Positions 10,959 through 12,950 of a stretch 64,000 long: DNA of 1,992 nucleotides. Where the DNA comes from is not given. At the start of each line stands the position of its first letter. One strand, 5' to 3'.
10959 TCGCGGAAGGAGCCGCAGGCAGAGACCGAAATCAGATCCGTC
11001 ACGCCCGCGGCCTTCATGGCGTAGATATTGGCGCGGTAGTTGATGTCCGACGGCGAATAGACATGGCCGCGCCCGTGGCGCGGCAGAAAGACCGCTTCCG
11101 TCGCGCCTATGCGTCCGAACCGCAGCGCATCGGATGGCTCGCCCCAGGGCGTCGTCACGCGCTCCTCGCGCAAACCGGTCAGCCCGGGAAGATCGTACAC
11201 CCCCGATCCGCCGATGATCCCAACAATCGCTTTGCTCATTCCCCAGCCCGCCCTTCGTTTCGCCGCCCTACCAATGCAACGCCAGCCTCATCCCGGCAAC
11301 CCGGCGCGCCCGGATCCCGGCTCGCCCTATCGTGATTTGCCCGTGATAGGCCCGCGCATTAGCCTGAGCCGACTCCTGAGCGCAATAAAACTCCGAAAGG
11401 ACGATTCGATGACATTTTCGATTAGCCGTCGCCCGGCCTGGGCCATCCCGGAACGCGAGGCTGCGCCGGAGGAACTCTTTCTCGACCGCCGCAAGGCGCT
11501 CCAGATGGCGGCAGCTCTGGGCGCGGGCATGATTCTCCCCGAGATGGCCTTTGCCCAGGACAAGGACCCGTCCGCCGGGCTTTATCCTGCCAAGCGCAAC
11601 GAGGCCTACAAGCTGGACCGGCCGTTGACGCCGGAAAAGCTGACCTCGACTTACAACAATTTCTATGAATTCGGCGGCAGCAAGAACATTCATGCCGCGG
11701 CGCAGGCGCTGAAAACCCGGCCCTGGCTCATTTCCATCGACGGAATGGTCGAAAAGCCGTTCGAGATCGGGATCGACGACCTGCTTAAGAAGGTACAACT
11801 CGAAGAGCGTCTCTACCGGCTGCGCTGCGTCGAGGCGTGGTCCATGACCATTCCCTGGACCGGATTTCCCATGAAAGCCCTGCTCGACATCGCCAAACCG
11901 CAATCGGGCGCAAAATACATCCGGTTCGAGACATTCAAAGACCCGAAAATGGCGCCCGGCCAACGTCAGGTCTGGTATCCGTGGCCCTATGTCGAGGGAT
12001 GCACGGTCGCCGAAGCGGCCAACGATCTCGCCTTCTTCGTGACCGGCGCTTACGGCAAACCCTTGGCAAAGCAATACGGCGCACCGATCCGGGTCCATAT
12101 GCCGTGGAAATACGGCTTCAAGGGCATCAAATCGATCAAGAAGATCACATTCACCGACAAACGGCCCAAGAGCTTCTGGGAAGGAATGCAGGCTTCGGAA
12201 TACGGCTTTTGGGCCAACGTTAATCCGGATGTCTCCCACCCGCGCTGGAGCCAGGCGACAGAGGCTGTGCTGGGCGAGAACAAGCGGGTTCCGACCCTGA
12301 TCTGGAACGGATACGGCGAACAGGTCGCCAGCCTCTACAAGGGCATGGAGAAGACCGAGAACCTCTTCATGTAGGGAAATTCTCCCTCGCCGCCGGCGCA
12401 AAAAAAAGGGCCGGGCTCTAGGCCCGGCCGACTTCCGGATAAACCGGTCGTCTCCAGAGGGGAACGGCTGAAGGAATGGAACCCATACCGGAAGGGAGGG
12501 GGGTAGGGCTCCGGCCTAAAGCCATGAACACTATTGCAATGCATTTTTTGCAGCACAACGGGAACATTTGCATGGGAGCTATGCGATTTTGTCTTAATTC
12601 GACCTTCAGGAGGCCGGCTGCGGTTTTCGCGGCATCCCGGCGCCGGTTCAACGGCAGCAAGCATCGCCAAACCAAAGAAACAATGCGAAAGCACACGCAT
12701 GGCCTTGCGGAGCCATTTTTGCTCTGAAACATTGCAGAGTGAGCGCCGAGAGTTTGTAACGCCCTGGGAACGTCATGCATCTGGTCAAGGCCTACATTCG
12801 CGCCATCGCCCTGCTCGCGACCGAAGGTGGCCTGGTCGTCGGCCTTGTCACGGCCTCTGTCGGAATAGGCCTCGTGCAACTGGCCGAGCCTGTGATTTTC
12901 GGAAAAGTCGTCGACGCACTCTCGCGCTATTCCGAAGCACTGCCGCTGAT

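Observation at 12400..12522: Hidden AbcR/alpha-r15-like sRNA between msrP and ndvA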

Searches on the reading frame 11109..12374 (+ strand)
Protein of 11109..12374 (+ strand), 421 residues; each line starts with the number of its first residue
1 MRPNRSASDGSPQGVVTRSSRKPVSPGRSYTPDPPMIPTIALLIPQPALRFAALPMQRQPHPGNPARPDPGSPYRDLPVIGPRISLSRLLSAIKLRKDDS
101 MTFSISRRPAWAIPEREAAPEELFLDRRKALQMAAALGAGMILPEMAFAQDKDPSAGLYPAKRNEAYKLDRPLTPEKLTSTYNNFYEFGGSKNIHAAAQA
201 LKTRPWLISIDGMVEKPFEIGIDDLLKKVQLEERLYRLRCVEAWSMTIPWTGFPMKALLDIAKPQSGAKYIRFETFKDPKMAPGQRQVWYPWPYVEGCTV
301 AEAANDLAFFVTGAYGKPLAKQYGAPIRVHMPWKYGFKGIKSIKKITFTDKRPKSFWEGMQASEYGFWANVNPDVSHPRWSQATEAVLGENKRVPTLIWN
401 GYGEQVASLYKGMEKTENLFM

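Call 7: search_protein_families(library=pfam, proteins=[window:11109-12374:+])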
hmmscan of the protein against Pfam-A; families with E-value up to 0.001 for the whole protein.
window:11109-12374:+ (421 aa): 1 family
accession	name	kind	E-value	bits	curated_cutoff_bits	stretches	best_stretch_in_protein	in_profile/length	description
PF00174.25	Oxidored_molyb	-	5.4e-29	101.4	24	1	199-357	5-169/169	Oxidoreductase molybdopterin binding domain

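Call 10: search_protein_families(library=ncbifam, proteins=[window:11109-12374:+])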
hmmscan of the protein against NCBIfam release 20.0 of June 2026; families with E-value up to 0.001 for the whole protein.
window:11109-12374:+ (421 aa): 3 families
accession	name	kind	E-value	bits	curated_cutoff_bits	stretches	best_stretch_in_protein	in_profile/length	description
NF003767.0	PRK05363.1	equivalog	9.7e-125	416.1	207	1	106-418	4-319/320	protein-methionine-sulfoxide reductase catalytic subunit MsrP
NF052245.1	SorA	equivalog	3e-07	29.5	600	1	250-357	154-254/396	SorA family sulfite dehydrogenase catalytic subunit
NF052247.1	SorT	equivalog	0.00016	20.6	570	1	250-354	149-248/387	SorT family sulfite dehydrogenase catalytic subunit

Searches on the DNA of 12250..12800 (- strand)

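Call 4: search_rna_families(source=window, start=12250, end=12800, threshold=evalue, max_evalue=10, show_alignments=5)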
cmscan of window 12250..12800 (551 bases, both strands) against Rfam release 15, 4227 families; matches with E-value up to 10: 11.
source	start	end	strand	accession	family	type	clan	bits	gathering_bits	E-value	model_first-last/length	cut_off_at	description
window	12403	12498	-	RF02784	SorX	Gene; sRNA;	-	27.8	46.6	0.00012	1-73/73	no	Singlet oxygen resistance RNA X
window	12402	12523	-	RF02345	ar15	Gene; sRNA;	CL00108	21.6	40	0.04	1-112/112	no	Alphaproteobacterial ar15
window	12401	12511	-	RF02651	SorY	Gene; sRNA;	-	19.6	111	0.13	1-83/83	no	Singlet oxygen resistance RNA Y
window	12383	12489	-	RF01773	rpsL_pseudo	Cis-reg; leader;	-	16.7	70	0.57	1-128/128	no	Pseudomonas rpsL leader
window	12401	12472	-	RF02630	Hrs12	Gene; sRNA;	-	15.9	70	8.1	1-87/87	no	Hfq-regulated sRNA 12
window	12409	12429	+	RF02784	SorX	Gene; sRNA;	-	15.4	46.6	0.58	47-67/73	no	Singlet oxygen resistance RNA X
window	12401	12449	-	RF02233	sX14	Gene; sRNA;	-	14.9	80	2.9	1-92/92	no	Xanthomonas sRNA sX14/Xoo3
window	12384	12413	+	RF01100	PK-BYV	Cis-reg;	-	14.5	50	2.7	1-40/40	no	3'-terminal pseudoknot in BYV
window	12402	12465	-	RF02278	Betaproteobacteria_toxic_sRNA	Gene; sRNA;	-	13.5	50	5.8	1-64/64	no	Betaproteobacteria toxic small RNA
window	12782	12799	-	RF02117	FMR1-AS1_1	Gene; lncRNA;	-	10.6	40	8.9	39-56/56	no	FMR1 antisense RNA 1 conserved region 1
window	12360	12391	-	RF01122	sR39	Gene; snRNA; snoRNA; CD-box;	-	9.6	50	9.7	1-56/56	no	Small nucleolar RNA sR39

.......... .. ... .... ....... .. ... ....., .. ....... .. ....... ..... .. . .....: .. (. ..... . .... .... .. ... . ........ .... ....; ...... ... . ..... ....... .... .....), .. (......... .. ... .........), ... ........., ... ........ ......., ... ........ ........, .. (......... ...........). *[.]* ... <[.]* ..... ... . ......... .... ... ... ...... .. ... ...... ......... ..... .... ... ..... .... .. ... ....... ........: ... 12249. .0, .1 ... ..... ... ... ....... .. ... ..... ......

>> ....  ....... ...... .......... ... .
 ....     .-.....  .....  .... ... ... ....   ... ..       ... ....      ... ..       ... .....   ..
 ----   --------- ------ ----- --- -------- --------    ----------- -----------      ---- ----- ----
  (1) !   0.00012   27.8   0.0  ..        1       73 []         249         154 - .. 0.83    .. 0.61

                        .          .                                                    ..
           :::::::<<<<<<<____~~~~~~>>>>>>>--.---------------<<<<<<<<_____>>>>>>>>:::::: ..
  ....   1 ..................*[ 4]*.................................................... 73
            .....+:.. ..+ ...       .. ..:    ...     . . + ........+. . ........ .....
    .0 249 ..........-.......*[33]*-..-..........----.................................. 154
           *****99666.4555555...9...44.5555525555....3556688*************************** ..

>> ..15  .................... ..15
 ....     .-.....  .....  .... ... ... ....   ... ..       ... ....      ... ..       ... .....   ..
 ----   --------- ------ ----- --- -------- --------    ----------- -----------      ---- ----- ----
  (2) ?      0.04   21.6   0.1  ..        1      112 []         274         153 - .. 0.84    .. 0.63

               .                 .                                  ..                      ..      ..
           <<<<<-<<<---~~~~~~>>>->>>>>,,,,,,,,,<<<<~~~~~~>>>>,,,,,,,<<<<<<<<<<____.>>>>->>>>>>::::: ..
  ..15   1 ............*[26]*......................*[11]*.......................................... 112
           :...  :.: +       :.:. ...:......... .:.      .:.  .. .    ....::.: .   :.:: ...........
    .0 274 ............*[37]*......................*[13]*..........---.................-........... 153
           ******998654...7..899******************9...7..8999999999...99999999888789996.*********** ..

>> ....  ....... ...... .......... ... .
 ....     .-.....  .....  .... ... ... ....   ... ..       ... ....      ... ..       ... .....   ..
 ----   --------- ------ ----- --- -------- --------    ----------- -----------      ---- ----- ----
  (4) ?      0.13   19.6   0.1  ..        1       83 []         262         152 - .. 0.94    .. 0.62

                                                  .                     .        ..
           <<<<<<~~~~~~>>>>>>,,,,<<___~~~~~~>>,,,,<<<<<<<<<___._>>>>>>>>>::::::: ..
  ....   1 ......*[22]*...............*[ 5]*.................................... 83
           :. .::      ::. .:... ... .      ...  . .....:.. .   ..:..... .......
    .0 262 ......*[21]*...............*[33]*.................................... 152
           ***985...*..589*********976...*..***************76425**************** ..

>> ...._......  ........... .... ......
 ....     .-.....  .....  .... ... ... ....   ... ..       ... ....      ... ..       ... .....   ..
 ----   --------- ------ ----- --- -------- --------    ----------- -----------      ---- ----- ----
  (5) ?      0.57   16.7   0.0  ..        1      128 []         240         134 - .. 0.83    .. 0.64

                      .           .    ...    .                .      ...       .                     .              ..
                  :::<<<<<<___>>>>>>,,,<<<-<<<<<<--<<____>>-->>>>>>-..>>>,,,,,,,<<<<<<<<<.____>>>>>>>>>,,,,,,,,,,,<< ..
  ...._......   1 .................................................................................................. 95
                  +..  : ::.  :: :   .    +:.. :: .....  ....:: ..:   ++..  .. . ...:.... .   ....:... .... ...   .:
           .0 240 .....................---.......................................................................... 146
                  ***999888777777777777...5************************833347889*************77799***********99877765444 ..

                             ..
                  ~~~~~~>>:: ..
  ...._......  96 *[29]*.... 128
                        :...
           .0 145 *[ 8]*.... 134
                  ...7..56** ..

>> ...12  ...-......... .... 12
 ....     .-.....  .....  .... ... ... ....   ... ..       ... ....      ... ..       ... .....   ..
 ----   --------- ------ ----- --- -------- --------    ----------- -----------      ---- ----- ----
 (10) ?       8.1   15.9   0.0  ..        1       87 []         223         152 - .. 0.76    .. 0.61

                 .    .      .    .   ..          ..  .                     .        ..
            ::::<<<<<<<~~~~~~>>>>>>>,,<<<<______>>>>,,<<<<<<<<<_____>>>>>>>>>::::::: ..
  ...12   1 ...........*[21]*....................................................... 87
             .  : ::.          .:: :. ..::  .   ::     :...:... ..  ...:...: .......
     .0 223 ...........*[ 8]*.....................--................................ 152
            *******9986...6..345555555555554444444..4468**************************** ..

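Call 47: build_rna_model(alignment_id=A1)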
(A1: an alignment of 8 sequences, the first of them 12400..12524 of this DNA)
Model R1 built from alignment A1 (8 sequences, 135 columns); structure: RNAalifold consensus.
model positions 129; base pairs 35; branch points 3; effective number of sequences 1.25; information 0.59 bits per position. Calibrated on 0.2 Mb of random sequence (short: E-values are rough).
structure used (alignment columns):
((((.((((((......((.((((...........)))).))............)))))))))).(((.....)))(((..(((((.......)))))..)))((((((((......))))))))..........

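Call 48: search_with_rna_model(model_id=R1, source=window, filters=off, max_evalue=10)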
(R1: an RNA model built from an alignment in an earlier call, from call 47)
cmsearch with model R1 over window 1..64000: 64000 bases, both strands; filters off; matches with E-value up to 10: 45.
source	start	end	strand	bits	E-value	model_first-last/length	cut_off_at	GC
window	12399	12524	-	109.7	3.4e-27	1-129/129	no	0.62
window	17650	17773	+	14.4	0.025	1-129/129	no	0.62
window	12374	12439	+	13.4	0.044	1-129/129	no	0.67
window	34577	34614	+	12.2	0.092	1-129/129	no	0.66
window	46680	46791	+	12.1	0.095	1-129/129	no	0.53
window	1176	1304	-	12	0.1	1-129/129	no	0.62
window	21342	21471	+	11.6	0.13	1-129/129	no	0.64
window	17743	17763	-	10.9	0.2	98-119/129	no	0.95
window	60444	60517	+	10.5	0.25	1-129/129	no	0.65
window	26666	26804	-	9.7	0.42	1-129/129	no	0.58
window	7748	7788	-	9.2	0.56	10-50/129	no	0.63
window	13104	13216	+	8.5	0.84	1-129/129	no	0.65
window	1112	1217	+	8.4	0.92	1-129/129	no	0.62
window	17037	17079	-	8.3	0.98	9-51/129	no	0.7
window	34564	34604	-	7.5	1.5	1-129/129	no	0.66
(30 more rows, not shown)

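Call 49: search_with_rna_model(model_id=R1, sources=[L081, L082, L083, L084, L085, L086, L087, L088, L089, L090, L091, L092, L093, L094, L095, L096, L097, L098, L099, L100, L101, L103, L104, L105, L106, L108, L109, L112, L115, L116, L119, L121, L122, L123, L125], max_evalue=1)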
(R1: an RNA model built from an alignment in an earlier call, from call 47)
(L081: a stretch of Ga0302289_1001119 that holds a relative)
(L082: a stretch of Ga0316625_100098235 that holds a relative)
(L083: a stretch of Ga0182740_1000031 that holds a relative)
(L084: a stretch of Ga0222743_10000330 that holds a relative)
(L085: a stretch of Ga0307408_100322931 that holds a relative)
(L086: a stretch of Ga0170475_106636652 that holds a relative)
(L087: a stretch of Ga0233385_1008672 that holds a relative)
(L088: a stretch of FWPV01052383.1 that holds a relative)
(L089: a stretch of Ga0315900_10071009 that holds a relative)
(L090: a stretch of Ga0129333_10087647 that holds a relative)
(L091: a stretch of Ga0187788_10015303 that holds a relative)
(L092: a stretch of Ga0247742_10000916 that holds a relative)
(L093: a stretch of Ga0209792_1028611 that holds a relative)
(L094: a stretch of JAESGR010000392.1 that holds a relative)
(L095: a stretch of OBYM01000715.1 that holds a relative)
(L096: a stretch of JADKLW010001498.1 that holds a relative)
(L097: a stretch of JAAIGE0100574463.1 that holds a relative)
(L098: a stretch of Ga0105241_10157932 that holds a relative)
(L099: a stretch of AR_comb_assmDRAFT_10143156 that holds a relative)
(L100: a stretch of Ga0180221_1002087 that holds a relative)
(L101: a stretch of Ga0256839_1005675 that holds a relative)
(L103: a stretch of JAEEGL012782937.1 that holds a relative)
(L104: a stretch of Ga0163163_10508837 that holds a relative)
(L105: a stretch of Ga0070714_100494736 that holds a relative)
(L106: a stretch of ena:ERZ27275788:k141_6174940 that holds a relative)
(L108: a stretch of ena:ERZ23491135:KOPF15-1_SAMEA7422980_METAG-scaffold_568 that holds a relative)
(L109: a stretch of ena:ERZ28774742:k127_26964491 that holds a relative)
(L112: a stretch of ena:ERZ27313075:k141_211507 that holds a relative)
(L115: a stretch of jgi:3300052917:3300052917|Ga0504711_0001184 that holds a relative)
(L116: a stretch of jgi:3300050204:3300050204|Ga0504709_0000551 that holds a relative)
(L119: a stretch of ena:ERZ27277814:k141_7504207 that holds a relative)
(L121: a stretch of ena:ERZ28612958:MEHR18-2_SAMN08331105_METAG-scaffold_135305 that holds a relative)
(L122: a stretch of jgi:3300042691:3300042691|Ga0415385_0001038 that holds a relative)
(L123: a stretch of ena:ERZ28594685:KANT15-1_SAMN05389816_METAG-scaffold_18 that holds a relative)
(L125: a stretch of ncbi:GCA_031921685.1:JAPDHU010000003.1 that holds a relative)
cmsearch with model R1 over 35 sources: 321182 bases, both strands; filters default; matches with E-value up to 1: 36.
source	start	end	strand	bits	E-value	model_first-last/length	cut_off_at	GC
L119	11007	11136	+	139.8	2.5e-34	1-129/129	no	0.65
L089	418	548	+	139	3.9e-34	1-129/129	no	0.66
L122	11007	11137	+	139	3.9e-34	1-129/129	no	0.66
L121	1485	1614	+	137.8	7.9e-34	1-129/129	no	0.65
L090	2432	2557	-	131.8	2.9e-32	1-129/129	no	0.67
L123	11003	11135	+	120.7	2.3e-29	1-129/129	no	0.61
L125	11003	11135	+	120.7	2.3e-29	1-129/129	no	0.61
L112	11848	11969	+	116.9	2.2e-28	1-129/129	no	0.61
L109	16124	16245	+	110.6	9.9e-27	1-129/129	no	0.57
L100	11103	11233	-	40.8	1.6e-08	1-129/129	no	0.65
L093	253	373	+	40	2.7e-08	1-129/129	no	0.6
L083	1786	1927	+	38.9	5.1e-08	1-129/129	no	0.65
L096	1581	1700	-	37.1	1.5e-07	1-129/129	no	0.55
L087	533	626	-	36.7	1.9e-07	1-129/129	no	0.63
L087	684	801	-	35.7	3.5e-07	1-129/129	no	0.56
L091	1903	2034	-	35.5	3.8e-07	1-129/129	no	0.61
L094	4532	4651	-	35.3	4.4e-07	1-129/129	no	0.66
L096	1415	1522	-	34.9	5.6e-07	1-129/129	no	0.6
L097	3452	3562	+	34.5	6.9e-07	1-129/129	no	0.58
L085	1119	1226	-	30.4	8e-06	1-129/129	no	0.58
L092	2084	2196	+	29.1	1.8e-05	1-129/129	no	0.57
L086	509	621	+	26.6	8.1e-05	1-129/129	no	0.64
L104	642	740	+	24.6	0.00027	1-129/129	no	0.71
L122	8685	8790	+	20.9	0.0024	1-129/129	no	0.56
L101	10586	10728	+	19.2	0.007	1-129/129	no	0.69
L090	2442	2463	+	18.3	0.012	98-119/129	no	0.82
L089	517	538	-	16.7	0.03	98-119/129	no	0.82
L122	11106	11127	-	16.7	0.03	98-119/129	no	0.82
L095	2346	2487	+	16.2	0.042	1-129/129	no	0.52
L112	11929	12026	-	15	0.088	1-129/129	no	0.69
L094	1503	1614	-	14.4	0.12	1-129/129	no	0.71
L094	1449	1544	+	14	0.16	1-129/129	no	0.58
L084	1861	1922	-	14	0.16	1-129/129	no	0.69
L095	8516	8637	-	12.8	0.32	1-129/129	no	0.49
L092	9679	9747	+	12.7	0.34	1-129/129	no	0.62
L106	13379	13487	-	12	0.53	1-129/129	no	0.64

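Call 65: search_with_rna_model(model_id=R1, sources=[window, L109, L112, L089, L090, L119, L121, L123, L100, L093, L083, L096, L087, L091, L094, L097, L085, L092, L086, L104], max_evalue=0.001, make_alignment=true)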
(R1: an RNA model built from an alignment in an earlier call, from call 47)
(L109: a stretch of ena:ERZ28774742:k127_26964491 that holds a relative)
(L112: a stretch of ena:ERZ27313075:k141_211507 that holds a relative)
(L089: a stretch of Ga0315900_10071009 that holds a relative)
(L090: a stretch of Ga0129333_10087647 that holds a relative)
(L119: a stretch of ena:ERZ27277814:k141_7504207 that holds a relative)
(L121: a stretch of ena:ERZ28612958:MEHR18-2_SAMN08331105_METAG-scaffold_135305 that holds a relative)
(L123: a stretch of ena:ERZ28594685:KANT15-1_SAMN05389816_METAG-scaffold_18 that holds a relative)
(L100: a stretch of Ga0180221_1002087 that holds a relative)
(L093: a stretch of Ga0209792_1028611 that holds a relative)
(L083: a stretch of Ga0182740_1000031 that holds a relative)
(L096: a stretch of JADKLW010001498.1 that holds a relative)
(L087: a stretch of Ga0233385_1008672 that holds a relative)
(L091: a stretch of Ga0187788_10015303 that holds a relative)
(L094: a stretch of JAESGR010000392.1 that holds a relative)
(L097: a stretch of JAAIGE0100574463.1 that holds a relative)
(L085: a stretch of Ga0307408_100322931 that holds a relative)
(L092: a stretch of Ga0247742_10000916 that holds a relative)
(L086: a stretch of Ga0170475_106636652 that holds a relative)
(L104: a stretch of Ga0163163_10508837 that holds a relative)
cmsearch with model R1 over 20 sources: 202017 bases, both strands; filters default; matches with E-value up to 0.001: 22.
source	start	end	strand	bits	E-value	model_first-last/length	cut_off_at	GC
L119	11007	11136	+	139.8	1.5e-34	1-129/129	no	0.65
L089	418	548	+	139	2.4e-34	1-129/129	no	0.66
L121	1485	1614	+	137.8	5e-34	1-129/129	no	0.65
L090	2432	2557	-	131.8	1.8e-32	1-129/129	no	0.67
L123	11003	11135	+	120.7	1.5e-29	1-129/129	no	0.61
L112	11848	11969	+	116.9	1.4e-28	1-129/129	no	0.61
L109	16124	16245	+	110.6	6.2e-27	1-129/129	no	0.57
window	12399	12524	-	109.7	1.1e-26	1-129/129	no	0.62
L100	11103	11233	-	40.8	1e-08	1-129/129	no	0.65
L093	253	373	+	40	1.7e-08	1-129/129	no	0.6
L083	1786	1927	+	38.9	3.2e-08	1-129/129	no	0.65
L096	1581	1700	-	37.1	9.5e-08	1-129/129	no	0.55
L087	533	626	-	36.7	1.2e-07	1-129/129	no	0.63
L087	684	801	-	35.7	2.2e-07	1-129/129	no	0.56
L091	1903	2034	-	35.5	2.4e-07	1-129/129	no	0.61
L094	4532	4651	-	35.3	2.8e-07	1-129/129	no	0.66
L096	1415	1522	-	34.9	3.5e-07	1-129/129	no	0.6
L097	3452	3562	+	34.5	4.4e-07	1-129/129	no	0.58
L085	1119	1226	-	30.4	5.1e-06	1-129/129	no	0.58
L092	2084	2196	+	29.1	1.1e-05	1-129/129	no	0.57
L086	509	621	+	26.6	5.1e-05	1-129/129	no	0.64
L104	642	740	+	24.6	0.00017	1-129/129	no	0.71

Alignment A2: 22 matches aligned to the model, 221 columns, each read 5' to 3' on its own strand. Consensus structure (alignment columns), stored with it:
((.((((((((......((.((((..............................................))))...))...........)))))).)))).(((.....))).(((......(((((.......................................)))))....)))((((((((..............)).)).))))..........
